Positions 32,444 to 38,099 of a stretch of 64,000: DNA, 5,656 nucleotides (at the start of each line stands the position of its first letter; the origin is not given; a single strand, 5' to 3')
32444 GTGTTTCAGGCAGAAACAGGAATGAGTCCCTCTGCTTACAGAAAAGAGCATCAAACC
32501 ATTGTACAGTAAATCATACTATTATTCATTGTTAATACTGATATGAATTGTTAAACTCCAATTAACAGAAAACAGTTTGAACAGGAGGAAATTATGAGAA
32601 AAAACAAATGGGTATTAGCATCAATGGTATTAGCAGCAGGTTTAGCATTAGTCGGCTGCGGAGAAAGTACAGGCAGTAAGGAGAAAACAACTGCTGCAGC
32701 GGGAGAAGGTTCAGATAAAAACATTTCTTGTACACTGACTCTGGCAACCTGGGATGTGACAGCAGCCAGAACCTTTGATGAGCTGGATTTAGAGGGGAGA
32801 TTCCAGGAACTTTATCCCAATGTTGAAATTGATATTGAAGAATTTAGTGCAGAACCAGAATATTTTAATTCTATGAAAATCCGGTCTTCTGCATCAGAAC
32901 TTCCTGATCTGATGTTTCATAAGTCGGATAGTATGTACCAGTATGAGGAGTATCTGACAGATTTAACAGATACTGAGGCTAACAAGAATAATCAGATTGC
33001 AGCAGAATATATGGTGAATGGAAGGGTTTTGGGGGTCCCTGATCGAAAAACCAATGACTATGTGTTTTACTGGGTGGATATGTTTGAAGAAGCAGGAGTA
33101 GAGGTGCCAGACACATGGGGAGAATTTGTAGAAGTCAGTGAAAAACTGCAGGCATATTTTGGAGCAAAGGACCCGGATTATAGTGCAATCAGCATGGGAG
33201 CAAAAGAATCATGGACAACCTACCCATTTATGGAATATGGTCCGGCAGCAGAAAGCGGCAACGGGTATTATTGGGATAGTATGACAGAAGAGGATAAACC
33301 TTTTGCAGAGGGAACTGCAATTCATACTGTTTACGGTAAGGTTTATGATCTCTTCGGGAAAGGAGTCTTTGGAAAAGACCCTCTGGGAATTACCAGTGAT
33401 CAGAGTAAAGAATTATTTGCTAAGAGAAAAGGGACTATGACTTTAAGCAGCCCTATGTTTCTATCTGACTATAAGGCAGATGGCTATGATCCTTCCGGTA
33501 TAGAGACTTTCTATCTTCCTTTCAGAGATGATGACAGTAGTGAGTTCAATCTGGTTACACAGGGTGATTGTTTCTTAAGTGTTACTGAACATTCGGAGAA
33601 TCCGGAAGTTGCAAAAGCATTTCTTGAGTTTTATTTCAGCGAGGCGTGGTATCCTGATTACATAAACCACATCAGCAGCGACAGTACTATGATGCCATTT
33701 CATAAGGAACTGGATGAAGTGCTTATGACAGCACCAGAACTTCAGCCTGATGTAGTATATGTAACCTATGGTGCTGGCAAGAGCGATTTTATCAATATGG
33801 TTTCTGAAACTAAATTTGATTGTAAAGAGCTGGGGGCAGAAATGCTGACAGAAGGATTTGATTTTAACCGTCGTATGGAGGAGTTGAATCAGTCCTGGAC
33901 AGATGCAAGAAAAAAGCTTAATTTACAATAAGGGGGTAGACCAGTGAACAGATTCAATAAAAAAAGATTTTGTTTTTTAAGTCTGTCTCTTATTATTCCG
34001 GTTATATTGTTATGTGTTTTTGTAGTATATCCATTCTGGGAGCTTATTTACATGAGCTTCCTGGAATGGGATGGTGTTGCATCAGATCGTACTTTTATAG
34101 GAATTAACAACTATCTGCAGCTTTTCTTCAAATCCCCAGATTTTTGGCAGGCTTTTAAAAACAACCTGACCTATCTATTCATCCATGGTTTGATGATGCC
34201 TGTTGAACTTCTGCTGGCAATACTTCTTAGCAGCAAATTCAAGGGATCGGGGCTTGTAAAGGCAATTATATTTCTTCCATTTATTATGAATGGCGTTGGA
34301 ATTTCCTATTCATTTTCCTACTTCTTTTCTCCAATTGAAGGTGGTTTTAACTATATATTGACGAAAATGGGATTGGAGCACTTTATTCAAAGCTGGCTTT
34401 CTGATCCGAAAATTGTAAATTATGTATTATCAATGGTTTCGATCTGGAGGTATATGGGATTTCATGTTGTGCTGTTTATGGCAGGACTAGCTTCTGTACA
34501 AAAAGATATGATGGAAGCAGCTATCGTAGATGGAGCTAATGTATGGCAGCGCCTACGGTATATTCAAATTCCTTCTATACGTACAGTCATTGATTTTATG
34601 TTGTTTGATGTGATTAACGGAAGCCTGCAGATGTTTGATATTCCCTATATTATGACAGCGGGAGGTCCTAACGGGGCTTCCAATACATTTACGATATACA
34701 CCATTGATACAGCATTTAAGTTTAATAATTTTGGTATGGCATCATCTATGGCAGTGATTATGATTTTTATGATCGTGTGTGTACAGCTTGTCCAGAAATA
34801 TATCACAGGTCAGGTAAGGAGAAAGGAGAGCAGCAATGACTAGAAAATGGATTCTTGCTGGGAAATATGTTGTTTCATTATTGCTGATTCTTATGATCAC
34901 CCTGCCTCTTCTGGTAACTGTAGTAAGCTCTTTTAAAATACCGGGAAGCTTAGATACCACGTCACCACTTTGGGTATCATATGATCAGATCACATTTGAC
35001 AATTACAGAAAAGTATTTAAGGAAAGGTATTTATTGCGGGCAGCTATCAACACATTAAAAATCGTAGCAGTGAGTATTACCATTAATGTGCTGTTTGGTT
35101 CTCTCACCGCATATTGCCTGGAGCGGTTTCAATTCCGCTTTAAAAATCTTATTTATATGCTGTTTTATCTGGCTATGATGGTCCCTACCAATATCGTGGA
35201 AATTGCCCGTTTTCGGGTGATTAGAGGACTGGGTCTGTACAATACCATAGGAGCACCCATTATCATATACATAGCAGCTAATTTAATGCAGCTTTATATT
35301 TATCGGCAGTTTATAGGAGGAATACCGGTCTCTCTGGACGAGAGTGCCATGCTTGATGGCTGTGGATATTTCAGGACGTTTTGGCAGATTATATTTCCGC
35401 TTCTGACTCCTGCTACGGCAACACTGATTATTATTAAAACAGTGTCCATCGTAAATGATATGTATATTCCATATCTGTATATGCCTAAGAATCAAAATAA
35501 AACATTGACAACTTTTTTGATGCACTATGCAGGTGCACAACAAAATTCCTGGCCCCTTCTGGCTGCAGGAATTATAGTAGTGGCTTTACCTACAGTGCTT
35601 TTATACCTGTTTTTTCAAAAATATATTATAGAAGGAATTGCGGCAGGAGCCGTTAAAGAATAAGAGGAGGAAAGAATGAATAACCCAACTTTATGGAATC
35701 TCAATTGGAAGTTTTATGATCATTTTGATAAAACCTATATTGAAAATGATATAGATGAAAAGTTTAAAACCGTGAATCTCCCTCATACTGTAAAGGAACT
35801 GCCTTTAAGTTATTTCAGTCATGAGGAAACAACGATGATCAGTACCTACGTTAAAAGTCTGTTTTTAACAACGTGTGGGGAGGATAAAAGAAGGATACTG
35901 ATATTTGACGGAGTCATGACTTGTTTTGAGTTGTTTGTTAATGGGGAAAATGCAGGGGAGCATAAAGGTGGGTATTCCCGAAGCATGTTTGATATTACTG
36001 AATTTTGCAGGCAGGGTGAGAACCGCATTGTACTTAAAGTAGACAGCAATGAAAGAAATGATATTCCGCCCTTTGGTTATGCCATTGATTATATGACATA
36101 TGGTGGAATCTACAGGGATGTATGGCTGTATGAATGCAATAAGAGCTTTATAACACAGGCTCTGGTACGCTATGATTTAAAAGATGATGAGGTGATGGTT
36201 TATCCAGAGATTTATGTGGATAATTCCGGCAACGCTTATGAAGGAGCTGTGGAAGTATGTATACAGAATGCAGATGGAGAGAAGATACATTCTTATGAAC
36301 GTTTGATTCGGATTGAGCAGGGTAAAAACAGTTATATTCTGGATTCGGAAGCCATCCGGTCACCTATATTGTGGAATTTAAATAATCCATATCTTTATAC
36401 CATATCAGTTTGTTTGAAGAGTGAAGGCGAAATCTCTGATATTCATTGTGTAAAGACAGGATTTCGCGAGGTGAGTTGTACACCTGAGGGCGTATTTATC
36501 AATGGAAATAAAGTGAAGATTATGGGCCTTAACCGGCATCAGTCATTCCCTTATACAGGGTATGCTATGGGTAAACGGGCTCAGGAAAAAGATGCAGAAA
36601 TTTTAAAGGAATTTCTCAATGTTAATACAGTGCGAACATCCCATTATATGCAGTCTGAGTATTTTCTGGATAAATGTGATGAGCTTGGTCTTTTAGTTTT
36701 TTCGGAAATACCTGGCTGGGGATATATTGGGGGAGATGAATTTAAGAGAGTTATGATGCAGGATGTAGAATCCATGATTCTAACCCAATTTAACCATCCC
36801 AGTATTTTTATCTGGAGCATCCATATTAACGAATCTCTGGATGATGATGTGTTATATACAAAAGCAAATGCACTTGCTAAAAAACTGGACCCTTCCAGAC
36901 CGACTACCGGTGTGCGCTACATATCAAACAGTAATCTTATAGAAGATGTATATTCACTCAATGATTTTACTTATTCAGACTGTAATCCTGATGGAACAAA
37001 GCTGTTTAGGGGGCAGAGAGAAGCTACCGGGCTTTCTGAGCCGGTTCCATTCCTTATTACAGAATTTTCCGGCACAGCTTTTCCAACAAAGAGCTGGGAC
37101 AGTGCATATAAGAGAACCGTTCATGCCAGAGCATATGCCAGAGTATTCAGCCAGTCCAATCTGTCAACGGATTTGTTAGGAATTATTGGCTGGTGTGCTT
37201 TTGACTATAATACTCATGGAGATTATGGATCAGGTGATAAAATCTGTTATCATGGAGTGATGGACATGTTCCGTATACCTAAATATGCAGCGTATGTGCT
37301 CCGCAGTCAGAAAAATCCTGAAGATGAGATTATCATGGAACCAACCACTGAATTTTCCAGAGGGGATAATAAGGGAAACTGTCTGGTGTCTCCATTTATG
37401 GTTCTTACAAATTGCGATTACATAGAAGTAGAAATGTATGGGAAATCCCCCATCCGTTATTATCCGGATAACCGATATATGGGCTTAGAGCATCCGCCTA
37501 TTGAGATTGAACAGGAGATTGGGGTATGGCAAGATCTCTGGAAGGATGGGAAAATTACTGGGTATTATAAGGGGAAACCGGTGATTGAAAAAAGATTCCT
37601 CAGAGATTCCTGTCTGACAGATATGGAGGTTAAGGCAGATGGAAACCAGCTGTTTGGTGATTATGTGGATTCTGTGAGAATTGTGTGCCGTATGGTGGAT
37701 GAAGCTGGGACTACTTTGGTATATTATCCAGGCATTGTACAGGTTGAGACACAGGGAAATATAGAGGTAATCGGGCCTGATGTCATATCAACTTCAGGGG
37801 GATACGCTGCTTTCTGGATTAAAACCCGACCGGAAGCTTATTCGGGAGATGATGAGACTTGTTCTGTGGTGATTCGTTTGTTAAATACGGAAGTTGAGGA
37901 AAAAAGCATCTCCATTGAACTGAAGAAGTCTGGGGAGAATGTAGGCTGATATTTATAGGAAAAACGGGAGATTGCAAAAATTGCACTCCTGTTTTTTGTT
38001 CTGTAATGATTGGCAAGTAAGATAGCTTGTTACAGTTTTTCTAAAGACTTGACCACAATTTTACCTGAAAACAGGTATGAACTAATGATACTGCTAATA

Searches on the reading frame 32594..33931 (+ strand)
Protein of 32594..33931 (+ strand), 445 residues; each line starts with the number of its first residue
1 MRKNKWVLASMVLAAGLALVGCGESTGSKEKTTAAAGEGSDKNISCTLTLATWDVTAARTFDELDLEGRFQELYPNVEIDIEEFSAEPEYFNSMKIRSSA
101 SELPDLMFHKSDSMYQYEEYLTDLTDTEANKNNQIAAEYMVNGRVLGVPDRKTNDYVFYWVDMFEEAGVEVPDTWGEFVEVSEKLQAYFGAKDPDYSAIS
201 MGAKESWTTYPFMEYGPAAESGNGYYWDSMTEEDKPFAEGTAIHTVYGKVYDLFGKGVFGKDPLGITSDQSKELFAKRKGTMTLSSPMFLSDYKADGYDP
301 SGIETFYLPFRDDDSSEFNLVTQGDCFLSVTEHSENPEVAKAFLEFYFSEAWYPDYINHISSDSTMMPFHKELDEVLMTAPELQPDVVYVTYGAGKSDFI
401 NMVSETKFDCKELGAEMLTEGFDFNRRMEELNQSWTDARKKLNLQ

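Call 38: search_protein_families(library=pfam, proteins=[window:32594-33931:+], max_evalue=0.00001)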
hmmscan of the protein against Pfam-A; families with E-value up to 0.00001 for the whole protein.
window:32594-33931:+ (445 aa): 2 families
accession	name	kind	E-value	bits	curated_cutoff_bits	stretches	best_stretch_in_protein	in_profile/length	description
PF01547.30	SBP_bac_1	-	2.7e-16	60.9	26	1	60-352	9-305/307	Bacterial extracellular solute-binding protein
PF13416.11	SBP_bac_8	-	4.8e-15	56.5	27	1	70-351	6-247/279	Bacterial extracellular solute-binding protein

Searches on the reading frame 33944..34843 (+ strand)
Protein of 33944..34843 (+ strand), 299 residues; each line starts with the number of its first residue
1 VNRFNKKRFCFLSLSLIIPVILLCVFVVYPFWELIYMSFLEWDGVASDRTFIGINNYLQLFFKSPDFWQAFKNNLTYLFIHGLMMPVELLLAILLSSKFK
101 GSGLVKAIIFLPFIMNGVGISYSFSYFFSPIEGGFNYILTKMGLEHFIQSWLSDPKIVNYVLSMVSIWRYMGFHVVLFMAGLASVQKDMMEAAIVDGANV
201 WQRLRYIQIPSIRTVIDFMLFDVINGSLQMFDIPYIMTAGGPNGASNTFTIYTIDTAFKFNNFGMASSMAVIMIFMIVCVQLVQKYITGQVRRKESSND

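Call 38: search_protein_families(library=pfam, proteins=[window:33944-34843:+], max_evalue=0.00001)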
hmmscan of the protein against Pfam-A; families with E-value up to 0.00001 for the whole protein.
window:33944-34843:+ (299 aa): 1 family
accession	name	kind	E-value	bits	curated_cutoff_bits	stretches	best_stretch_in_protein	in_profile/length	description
PF00528.27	BPD_transp_1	-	1.2e-07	32.1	26.4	1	91-292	4-183/184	Binding-protein-dependent transport system inner membrane component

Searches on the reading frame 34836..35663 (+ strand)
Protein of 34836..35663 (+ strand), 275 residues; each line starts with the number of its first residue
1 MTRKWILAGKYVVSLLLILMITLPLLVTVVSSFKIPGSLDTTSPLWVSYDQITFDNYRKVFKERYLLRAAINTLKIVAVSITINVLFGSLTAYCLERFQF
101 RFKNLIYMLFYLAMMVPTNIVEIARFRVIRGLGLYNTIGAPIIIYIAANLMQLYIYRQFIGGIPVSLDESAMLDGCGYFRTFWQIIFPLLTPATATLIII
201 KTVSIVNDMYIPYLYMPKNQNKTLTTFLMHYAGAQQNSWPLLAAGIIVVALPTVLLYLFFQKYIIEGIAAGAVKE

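Call 38: search_protein_families(library=pfam, proteins=[window:34836-35663:+], max_evalue=0.00001)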
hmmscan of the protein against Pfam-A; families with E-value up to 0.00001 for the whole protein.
window:34836-35663:+ (275 aa): 1 family
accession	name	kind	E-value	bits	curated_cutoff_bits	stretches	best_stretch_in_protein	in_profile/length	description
PF00528.27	BPD_transp_1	-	4.1e-13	49.9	26.4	1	85-264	2-178/184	Binding-protein-dependent transport system inner membrane component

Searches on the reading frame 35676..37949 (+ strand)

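Call 38: search_protein_families(library=pfam, proteins=[window:35676-37949:+], max_evalue=0.00001)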
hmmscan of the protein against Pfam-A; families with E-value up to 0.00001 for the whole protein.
window:35676-37949:+ (757 aa): 4 families
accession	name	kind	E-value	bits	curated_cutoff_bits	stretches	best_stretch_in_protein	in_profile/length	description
PF02836.23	Glyco_hydro_2_C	-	1.8e-26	93.4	21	1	271-495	6-246/302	Glycosyl hydrolases family 2, TIM barrel domain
PF02837.24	Glyco_hydro_2_N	-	1.3e-18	68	28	1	53-153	64-167/169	Glycosyl hydrolases family 2, sugar binding domain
PF00703.27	Glyco_hydro_2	-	2.3e-11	44.9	23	1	159-264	3-109/109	Glycosyl hydrolases family 2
PF22666.2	Glyco_hydro_2_N2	-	5.1e-06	27.1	27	0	58-125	52-120/167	Glycosyl hydrolase 2 galactose-binding domain-like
